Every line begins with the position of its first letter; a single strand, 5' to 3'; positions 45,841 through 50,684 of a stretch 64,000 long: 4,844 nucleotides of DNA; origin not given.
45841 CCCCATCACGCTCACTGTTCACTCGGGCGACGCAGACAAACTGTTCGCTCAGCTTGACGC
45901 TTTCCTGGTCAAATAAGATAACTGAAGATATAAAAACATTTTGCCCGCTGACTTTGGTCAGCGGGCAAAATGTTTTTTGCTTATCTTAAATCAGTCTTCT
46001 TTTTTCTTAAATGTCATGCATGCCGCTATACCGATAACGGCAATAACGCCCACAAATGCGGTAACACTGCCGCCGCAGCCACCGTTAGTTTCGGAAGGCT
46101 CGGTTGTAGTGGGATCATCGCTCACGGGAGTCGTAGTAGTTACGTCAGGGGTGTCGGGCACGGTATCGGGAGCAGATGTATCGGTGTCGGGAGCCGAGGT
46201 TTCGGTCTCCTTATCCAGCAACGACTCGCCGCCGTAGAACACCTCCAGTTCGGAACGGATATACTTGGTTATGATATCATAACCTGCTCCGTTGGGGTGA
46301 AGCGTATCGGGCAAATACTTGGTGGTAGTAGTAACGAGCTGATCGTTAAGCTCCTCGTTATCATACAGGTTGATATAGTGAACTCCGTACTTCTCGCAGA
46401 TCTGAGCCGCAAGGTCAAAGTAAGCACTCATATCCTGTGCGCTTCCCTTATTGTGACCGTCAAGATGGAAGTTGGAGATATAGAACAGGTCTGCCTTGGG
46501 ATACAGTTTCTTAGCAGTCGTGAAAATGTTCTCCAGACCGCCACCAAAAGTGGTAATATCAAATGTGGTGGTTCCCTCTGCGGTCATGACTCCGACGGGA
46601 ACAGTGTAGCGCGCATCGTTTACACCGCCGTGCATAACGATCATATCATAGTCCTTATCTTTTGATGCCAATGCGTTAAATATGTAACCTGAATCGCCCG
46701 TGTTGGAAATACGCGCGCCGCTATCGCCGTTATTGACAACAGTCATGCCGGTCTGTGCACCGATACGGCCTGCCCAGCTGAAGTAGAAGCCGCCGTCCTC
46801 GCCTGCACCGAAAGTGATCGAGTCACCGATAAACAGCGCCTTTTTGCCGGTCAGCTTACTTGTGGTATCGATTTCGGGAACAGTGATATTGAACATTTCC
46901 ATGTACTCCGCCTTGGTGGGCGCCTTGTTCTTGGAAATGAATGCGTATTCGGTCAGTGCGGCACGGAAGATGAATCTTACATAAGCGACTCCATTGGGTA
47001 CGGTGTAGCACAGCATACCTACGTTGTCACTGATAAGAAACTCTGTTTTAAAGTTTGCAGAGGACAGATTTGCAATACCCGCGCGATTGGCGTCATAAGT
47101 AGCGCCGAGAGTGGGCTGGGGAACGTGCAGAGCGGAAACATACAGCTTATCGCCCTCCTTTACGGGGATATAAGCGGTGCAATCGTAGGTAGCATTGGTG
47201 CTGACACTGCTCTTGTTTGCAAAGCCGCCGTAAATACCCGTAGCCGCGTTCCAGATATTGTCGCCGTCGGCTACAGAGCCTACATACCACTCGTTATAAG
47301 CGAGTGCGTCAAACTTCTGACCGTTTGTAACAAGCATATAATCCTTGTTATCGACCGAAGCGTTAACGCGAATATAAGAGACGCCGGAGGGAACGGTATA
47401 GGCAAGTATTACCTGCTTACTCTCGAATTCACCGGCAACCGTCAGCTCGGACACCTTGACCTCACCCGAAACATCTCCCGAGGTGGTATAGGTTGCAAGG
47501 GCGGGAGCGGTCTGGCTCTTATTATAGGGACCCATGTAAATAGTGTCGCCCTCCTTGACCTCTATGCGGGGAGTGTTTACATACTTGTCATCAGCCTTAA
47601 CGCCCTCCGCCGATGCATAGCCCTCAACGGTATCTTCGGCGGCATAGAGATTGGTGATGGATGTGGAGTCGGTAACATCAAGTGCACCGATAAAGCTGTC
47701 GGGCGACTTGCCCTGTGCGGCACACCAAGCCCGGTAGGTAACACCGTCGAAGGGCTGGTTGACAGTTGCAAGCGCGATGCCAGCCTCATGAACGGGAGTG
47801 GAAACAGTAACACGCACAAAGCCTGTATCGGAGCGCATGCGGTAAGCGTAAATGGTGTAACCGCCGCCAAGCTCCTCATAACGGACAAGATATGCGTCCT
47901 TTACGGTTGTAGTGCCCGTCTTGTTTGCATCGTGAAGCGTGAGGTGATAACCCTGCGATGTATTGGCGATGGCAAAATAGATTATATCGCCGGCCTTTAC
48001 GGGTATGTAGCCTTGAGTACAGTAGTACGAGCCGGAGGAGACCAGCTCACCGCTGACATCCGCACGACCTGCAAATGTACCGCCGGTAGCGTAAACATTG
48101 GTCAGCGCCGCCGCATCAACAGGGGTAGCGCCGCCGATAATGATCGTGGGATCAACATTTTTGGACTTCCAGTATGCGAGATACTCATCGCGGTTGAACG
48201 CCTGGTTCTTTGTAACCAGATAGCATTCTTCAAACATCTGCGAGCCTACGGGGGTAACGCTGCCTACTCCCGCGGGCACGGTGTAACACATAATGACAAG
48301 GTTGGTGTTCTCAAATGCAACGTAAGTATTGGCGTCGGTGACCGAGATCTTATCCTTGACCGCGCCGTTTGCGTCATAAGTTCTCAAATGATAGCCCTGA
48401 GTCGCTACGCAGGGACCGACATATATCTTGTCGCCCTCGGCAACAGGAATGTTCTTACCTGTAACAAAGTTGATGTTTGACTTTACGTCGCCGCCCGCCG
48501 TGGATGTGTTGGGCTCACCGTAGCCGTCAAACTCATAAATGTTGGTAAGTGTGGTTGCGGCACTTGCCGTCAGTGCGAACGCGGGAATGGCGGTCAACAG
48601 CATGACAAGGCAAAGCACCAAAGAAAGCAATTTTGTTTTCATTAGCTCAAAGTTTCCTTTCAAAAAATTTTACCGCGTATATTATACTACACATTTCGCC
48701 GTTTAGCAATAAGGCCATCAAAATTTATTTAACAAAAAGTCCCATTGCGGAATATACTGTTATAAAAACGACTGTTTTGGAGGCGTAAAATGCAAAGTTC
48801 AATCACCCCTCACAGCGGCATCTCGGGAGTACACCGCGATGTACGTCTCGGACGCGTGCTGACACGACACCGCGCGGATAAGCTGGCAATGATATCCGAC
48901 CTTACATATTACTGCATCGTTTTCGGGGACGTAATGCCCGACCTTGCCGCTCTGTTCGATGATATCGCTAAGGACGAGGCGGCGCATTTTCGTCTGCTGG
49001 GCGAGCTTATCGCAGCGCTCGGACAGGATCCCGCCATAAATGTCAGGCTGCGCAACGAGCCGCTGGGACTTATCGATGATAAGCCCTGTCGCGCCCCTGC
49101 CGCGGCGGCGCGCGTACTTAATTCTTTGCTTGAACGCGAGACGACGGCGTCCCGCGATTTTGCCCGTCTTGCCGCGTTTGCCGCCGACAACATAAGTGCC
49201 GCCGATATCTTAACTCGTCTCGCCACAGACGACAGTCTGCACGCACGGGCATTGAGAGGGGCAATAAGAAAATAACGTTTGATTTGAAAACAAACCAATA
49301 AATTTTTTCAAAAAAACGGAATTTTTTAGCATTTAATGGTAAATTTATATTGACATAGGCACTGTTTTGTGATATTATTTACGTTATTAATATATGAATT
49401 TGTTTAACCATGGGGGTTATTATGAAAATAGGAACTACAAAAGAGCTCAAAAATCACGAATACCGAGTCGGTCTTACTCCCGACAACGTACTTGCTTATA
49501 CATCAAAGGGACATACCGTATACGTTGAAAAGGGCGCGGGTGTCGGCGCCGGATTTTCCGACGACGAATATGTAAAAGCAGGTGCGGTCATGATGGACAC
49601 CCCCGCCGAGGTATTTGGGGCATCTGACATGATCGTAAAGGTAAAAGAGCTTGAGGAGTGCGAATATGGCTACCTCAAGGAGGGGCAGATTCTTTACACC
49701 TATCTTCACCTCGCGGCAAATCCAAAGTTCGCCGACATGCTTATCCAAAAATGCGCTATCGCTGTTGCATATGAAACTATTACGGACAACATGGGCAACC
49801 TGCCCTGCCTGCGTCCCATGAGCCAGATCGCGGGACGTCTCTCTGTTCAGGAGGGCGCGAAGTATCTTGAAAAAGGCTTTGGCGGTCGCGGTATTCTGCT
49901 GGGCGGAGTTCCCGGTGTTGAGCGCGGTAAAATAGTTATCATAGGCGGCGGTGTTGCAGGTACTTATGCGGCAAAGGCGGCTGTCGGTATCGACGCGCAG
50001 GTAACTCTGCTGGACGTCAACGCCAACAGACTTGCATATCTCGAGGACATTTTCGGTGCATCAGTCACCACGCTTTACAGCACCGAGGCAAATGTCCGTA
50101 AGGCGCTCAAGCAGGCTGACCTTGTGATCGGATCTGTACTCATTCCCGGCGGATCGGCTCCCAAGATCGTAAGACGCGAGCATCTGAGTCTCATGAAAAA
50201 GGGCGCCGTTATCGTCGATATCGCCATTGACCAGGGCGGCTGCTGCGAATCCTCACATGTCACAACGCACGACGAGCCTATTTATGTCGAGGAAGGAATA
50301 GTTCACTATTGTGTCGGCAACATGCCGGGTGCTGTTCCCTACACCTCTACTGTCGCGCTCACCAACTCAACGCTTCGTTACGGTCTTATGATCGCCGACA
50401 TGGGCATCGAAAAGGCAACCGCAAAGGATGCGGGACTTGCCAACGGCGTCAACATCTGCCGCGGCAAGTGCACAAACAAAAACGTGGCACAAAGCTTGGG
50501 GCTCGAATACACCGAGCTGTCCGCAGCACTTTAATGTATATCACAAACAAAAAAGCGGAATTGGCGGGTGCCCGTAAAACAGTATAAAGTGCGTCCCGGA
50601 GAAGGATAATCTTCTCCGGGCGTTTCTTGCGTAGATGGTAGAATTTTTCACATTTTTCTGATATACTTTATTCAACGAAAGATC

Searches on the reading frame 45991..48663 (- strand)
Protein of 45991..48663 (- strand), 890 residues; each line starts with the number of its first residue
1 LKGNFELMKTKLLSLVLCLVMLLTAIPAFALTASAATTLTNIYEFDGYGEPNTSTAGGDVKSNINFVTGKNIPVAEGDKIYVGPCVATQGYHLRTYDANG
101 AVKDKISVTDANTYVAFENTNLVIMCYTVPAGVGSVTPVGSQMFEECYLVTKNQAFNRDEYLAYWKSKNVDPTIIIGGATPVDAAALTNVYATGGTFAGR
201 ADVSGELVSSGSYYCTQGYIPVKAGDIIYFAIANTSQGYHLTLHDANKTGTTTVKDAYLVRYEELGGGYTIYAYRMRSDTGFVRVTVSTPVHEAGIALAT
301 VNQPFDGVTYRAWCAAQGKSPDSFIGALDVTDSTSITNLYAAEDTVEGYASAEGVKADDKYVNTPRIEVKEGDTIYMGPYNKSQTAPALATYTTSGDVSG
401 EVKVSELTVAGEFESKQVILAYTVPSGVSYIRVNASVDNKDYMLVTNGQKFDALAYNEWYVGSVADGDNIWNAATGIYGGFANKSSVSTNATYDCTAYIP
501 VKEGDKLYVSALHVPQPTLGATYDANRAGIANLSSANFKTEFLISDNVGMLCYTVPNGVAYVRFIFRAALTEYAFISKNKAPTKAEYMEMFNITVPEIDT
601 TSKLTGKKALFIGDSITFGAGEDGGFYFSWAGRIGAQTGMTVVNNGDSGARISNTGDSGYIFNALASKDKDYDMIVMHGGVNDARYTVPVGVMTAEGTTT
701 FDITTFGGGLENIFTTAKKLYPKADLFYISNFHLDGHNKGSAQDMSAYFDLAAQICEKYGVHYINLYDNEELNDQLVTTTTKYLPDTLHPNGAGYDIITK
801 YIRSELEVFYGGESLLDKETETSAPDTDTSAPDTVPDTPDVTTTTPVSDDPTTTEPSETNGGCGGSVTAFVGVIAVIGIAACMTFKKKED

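Call 3: search_protein_families(library=pfam, proteins=[window:45991-48663:-], max_evalue=1)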
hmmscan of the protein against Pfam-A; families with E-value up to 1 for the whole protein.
window:45991-48663:- (890 aa): 3 families
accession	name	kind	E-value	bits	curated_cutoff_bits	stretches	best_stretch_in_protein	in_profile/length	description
PF13472.12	Lipase_GDSL_2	-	7.4e-21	75.9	32.9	1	611-797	1-178/178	GDSL-like Lipase/Acylhydrolase family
PF00657.28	Lipase_GDSL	-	2.2e-09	38.2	23.6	1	611-802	3-208/208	GDSL-like Lipase/Acylhydrolase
PF12733.13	Cadherin-like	-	0.61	11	24.2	0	405-452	2-50/89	Cadherin-like beta sandwich domain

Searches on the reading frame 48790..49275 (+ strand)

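Call 65: search_protein_families(library=pfam, proteins=[window:48790-49275:+], max_evalue=0.001)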
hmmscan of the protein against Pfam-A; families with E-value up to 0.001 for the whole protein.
window:48790-49275:+ (161 aa): 2 families
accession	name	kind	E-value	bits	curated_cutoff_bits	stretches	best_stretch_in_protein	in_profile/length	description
PF00210.30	Ferritin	-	1.3e-07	32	24.5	1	46-158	27-135/142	Ferritin-like domain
PF02915.23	Rubrerythrin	-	6.6e-05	23.7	22.8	1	49-157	28-135/137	Rubrerythrin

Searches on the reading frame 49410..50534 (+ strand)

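Call 65: search_protein_families(library=pfam, proteins=[window:49410-50534:+], max_evalue=0.001)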
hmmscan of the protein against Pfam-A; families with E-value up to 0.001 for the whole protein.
window:49410-50534:+ (374 aa): 5 families
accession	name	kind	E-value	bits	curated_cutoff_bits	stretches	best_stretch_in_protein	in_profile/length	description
PF01262.27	AlaDh_PNT_C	-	3.1e-84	282.1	23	1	145-357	1-214/214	Alanine dehydrogenase/PNT, C-terminal domain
PF05222.21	AlaDh_PNT_N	-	1.4e-43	148.9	30.4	1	9-141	2-136/136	Alanine dehydrogenase/PNT, N-terminal domain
PF02826.25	2-Hacid_dh_C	-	3.4e-06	27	25.1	1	171-272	35-127/178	D-isomer specific 2-hydroxyacid dehydrogenase, NAD binding domain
PF07992.20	Pyr_redox_2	-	0.00038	20.4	26.1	1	174-208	2-34/291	Pyridine nucleotide-disulphide oxidoreductase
PF01488.26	Shikimate_DH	-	0.0006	20.3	24.3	0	171-273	11-113/138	Shikimate / quinate 5-dehydrogenase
